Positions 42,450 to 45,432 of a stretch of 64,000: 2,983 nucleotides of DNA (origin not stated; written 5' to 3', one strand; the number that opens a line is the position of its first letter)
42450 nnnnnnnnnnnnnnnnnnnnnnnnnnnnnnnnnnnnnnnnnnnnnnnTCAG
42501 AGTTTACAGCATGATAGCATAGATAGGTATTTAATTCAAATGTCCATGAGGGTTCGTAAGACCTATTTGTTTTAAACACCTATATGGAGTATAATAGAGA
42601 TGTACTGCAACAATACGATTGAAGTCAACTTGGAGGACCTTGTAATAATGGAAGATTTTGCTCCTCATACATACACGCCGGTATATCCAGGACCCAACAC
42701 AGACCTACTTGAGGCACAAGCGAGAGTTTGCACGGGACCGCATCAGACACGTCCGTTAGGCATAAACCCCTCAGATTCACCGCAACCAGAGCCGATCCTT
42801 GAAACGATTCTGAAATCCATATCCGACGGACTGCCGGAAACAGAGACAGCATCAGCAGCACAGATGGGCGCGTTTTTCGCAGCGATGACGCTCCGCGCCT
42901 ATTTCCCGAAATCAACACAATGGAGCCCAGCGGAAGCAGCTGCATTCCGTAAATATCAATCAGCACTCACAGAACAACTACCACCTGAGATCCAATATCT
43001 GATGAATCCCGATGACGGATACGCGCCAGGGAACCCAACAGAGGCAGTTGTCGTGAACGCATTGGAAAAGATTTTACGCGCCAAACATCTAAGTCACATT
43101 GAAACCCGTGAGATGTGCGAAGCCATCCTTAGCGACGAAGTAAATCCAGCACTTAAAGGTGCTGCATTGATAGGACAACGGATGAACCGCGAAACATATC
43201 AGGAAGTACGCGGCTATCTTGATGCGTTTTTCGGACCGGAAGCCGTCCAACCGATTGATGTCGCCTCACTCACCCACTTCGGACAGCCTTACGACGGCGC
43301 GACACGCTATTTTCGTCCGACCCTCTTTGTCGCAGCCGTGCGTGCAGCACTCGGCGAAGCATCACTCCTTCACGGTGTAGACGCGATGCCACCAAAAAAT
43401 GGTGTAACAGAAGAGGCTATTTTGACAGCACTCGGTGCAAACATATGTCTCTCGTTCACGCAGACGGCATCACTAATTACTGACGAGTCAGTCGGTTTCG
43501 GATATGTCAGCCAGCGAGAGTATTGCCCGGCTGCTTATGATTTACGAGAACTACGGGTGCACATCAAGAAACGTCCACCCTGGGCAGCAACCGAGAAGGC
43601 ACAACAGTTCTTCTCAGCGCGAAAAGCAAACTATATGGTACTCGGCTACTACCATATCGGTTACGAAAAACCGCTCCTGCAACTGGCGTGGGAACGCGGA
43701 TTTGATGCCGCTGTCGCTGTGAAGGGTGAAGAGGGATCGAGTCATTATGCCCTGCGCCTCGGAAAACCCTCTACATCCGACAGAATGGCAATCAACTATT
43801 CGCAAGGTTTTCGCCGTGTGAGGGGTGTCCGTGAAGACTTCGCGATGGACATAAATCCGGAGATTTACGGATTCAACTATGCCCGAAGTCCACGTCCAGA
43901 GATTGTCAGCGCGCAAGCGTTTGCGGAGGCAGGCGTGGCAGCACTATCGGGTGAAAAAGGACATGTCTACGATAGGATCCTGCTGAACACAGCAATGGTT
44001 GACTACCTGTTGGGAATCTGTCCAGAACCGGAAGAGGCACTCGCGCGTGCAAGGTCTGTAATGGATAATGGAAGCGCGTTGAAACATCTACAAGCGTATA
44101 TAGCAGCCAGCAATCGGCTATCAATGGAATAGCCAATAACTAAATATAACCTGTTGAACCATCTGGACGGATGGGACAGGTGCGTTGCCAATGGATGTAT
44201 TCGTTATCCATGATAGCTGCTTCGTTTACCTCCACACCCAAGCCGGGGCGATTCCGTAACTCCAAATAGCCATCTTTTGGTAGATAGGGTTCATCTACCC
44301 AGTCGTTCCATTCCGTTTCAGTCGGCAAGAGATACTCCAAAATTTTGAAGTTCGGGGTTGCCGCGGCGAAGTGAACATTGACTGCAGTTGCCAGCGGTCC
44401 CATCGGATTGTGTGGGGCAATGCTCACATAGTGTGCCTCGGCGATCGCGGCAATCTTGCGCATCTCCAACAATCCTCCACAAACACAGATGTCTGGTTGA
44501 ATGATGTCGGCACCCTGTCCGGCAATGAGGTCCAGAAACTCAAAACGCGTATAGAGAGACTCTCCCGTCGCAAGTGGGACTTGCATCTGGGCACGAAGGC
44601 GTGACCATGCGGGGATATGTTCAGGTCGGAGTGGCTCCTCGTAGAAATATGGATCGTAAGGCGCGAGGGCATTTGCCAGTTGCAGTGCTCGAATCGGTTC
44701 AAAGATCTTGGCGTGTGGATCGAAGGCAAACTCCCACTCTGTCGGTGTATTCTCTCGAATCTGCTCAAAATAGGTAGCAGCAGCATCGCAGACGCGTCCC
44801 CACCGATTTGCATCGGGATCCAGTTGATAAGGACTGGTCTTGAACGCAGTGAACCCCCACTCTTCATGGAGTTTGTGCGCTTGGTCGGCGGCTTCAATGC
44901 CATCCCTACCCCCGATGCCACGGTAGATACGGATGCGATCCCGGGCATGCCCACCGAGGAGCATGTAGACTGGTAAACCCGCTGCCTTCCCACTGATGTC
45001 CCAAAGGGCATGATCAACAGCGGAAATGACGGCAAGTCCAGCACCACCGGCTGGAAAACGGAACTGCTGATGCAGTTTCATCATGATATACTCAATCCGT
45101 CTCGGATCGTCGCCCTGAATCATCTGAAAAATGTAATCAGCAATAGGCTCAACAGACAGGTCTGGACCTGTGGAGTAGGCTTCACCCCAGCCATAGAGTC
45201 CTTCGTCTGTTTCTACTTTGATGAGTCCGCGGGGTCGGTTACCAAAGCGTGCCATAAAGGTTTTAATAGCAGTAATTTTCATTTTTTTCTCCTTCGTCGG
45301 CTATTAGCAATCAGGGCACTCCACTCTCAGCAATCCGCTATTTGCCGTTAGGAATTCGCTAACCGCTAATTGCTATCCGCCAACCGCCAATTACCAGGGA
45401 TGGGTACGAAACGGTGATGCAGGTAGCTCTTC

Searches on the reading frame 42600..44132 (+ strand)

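Call 66: search_protein_families(library=pfam, proteins=[window:42600-44132:+], max_evalue=0.00001)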
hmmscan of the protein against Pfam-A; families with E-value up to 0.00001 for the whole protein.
window:42600-44132:+ (510 aa): 1 family
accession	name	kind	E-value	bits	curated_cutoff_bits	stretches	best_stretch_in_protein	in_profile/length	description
PF02885.22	Glycos_trans_3N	-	4.3e-10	39.6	26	1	153-209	2-58/63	Glycosyl transferase family, helical bundle domain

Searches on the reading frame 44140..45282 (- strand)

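Call 66: search_protein_families(library=pfam, proteins=[window:44140-45282:-], max_evalue=0.00001)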
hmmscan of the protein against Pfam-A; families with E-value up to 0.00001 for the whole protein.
window:44140-45282:- (380 aa): 2 families
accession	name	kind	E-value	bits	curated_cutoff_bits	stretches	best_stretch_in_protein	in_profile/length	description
PF13378.12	MR_MLE_C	-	9.6e-58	195.9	29.4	1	131-355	2-218/219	Enolase C-terminal domain-like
PF02746.21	MR_MLE_N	-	2.1e-16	60.6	22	1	16-110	26-117/117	Mandelate racemase / muconate lactonizing enzyme, N-terminal domain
